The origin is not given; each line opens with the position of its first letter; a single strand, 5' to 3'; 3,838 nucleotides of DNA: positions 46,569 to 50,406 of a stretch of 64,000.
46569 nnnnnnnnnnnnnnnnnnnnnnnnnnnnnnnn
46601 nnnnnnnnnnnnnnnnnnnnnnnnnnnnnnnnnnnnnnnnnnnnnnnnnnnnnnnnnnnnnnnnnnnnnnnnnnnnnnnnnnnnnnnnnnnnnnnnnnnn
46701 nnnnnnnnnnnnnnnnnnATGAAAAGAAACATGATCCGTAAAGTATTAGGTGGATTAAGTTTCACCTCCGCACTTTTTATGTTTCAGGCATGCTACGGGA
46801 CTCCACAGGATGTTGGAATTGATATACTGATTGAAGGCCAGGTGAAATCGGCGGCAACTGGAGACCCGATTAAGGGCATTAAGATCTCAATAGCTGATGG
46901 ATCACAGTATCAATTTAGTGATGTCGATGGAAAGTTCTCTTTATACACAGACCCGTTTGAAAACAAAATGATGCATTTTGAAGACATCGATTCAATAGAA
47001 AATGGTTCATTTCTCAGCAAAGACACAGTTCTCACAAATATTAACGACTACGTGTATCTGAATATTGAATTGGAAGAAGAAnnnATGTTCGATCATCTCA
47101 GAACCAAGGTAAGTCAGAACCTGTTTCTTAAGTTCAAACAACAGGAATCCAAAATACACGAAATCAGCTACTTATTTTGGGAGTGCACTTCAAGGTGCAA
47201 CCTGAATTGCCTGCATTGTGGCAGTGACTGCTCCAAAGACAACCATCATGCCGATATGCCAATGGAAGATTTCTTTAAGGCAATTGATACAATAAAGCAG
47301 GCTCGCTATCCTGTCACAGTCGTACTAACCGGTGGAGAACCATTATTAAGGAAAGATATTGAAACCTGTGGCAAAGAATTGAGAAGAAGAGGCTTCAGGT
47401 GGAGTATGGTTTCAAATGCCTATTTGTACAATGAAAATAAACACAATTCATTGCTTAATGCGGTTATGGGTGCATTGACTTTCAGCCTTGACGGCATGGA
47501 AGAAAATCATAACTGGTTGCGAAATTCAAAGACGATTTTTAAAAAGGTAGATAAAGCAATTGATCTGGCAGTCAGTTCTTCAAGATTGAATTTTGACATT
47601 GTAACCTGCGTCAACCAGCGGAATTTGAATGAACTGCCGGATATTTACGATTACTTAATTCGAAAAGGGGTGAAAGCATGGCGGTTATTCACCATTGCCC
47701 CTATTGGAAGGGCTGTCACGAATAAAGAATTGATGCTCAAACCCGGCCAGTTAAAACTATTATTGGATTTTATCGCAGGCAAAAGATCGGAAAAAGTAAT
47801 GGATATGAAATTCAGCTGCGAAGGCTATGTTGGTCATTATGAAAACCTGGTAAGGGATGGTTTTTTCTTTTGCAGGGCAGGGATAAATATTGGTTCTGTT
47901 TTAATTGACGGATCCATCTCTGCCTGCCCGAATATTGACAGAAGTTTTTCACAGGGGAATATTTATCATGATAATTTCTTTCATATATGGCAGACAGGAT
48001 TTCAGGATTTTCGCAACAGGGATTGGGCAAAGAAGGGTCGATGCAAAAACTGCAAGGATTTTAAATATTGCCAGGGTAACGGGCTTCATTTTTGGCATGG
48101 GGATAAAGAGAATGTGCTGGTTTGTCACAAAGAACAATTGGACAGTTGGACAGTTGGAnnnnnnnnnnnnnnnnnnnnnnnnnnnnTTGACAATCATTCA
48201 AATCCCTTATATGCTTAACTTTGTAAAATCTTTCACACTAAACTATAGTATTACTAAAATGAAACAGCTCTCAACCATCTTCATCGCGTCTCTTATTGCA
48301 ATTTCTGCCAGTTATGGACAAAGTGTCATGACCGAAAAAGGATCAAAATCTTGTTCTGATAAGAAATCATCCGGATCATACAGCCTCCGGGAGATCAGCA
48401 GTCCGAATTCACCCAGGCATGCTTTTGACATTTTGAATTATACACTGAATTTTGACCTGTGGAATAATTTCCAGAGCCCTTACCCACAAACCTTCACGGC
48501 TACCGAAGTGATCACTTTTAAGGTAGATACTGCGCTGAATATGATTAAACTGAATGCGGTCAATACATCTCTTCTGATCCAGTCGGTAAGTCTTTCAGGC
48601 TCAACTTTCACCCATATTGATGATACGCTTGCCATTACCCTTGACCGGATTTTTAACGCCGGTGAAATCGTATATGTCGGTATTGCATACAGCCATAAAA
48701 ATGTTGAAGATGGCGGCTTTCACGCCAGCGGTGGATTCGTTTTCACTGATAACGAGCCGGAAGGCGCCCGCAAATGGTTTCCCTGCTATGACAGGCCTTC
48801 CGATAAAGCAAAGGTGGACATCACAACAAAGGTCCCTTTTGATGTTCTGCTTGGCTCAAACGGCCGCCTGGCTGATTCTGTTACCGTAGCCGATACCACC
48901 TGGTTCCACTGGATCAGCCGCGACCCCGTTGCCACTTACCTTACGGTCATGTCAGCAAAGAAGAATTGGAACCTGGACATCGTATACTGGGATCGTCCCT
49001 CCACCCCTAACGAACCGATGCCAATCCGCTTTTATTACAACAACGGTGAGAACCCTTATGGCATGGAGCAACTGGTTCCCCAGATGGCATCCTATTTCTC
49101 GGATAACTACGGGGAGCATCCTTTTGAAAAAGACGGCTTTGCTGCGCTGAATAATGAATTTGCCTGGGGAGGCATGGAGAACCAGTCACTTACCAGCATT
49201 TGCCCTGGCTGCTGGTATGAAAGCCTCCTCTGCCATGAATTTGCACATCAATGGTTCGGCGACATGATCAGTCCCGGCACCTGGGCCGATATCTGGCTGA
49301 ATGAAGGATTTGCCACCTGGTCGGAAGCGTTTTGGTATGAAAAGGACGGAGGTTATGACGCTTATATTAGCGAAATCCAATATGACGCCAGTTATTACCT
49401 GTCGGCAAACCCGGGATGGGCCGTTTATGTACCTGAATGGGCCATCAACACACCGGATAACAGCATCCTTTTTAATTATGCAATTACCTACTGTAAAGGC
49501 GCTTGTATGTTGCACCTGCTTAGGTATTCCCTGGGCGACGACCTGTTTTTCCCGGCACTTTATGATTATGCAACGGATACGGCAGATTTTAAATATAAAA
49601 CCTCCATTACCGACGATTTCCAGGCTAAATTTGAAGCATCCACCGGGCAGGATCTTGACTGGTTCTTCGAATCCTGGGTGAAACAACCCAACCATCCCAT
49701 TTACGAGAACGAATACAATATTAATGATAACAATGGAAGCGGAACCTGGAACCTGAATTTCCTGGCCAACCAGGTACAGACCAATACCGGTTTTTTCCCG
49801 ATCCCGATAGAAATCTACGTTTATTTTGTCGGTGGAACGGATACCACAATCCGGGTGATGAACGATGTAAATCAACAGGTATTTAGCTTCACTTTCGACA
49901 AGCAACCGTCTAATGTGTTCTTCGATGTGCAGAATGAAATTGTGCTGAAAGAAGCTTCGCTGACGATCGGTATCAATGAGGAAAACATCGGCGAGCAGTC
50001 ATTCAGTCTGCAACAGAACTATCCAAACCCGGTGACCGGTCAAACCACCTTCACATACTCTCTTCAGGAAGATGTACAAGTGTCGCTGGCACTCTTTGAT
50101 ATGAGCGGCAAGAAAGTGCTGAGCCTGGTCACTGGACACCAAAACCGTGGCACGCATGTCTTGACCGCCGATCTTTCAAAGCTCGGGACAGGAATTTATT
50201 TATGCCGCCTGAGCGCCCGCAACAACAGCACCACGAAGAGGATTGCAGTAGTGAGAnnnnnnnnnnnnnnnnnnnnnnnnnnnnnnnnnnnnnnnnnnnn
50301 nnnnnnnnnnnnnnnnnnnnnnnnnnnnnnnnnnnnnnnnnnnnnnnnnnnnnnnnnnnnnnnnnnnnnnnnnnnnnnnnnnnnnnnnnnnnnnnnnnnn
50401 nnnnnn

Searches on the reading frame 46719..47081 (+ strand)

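Call 3: search_protein_families(library=pfam, proteins=[window:46719-47081:+], max_evalue=0.01)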
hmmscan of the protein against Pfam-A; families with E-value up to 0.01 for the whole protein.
window:46719-47081:+ (121 aa): 2 families
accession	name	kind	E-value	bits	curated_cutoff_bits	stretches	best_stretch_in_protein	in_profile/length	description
PF13715.12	CarbopepD_reg_2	-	1.5e-05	25.4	32.2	1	38-83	1-46/88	CarboxypepD_reg-like domain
PF13620.12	CarboxypepD_reg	-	0.0007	20.3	32.3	1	38-75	2-42/82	Carboxypeptidase regulatory-like domain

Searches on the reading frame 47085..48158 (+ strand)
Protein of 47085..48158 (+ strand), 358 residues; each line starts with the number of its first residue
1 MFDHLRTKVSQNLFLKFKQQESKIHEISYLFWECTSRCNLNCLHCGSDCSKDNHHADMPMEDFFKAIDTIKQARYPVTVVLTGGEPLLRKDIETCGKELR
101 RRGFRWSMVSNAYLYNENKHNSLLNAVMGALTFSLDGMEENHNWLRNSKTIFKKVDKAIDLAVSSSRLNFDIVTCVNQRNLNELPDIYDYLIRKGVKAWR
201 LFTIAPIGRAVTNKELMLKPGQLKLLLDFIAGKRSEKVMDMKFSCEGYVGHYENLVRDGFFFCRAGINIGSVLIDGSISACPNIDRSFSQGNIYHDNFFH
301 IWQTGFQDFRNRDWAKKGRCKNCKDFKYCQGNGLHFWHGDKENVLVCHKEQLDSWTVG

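Call 3: search_protein_families(library=pfam, proteins=[window:47085-48158:+], max_evalue=0.01)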
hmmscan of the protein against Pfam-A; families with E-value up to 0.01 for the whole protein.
window:47085-48158:+ (358 aa): 2 families
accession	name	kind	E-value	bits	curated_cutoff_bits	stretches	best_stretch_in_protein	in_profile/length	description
PF04055.27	Radical_SAM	-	1.4e-17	64.8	29.5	1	33-191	2-166/166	Radical SAM superfamily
PF13353.11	Fer4_12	-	0.00031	21.5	22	1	35-138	12-116/137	4Fe-4S single cluster domain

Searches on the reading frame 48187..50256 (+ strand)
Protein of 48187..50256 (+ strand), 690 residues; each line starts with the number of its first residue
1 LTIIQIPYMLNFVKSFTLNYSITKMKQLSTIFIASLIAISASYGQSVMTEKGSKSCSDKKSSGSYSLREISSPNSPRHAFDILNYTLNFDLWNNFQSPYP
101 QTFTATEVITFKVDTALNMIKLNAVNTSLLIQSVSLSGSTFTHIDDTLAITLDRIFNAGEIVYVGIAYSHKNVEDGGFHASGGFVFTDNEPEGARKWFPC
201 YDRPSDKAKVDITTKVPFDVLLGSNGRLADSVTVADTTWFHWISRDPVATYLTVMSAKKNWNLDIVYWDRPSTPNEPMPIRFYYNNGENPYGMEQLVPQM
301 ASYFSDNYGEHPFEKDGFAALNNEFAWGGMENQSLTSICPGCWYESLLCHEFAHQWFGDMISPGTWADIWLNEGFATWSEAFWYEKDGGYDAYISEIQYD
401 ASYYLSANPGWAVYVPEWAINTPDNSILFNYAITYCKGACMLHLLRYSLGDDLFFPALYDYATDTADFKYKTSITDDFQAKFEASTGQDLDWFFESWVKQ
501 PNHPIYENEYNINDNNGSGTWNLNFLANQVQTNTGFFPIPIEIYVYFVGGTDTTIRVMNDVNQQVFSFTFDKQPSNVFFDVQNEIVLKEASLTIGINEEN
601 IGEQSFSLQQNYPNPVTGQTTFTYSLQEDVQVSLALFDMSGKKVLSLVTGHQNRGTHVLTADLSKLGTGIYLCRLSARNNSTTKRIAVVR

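Call 3: search_protein_families(library=pfam, proteins=[window:48187-50256:+], max_evalue=0.01)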
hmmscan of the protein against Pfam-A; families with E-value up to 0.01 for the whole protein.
window:48187-50256:+ (690 aa): 3 families
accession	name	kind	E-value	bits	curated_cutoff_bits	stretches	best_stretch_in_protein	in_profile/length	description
PF01433.26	Peptidase_M1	-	3.8e-28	99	27.7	1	309-497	19-218/218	Peptidase family M1 domain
PF17900.6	Peptidase_M1_N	-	1.5e-14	55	25.8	1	96-252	14-186/186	Peptidase M1 N-terminal domain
PF18962.6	Por_Secre_tail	-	7.6e-12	45.8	27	1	612-688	2-75/75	Secretion system C-terminal sorting domain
